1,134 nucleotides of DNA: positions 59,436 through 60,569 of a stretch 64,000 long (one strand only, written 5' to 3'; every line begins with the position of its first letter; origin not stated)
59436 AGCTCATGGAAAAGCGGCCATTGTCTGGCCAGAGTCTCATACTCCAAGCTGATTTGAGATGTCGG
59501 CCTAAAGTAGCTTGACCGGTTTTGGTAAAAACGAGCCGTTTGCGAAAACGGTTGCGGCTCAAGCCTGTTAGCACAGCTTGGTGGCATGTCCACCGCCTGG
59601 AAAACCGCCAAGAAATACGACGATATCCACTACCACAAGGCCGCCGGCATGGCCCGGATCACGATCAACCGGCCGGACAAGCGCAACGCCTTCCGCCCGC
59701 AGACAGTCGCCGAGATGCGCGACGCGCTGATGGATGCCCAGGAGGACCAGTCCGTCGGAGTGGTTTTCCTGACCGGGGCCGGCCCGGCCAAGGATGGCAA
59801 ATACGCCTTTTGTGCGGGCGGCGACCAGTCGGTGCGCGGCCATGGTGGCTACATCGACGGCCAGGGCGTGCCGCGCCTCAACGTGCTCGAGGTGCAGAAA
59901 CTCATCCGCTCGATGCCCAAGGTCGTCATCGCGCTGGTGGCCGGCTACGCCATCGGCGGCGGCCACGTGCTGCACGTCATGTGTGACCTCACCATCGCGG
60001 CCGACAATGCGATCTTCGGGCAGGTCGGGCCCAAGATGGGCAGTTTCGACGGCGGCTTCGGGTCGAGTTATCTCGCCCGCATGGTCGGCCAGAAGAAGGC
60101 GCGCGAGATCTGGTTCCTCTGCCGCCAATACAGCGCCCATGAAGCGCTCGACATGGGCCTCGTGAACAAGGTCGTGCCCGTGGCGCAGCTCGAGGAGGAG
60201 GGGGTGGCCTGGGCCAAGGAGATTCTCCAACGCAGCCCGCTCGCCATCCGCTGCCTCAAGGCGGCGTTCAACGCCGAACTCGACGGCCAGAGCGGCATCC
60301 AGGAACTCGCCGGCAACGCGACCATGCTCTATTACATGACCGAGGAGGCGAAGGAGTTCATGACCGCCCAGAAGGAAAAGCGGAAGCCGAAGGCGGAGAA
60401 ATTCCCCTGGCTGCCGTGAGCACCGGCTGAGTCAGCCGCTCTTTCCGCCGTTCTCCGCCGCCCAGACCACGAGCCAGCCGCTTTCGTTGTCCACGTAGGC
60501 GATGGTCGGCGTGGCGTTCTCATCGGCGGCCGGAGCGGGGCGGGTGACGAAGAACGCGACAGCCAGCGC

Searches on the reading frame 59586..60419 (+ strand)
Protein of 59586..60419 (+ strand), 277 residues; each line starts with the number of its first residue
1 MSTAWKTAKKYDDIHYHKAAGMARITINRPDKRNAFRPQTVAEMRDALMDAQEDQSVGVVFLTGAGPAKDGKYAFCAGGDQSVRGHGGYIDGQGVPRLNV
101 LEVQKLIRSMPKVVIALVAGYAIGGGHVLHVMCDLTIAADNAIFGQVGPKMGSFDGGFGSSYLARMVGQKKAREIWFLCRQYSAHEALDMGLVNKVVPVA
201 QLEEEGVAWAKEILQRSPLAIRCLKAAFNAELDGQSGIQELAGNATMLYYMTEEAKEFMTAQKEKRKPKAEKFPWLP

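Call 91: search_protein_families(library=pfam, proteins=[window:59586-60419:+], max_evalue=0.00001)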
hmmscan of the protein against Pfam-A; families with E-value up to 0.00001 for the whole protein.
window:59586-60419:+ (277 aa): 2 families
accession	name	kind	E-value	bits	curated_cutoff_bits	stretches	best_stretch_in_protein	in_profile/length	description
PF00378.25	ECH_1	-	2.5e-72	243.7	27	1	19-269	3-247/251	Enoyl-CoA hydratase/isomerase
PF16113.10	ECH_2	-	1.4e-19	71.2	27.2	1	23-204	2-179/335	Enoyl-CoA hydratase/isomerase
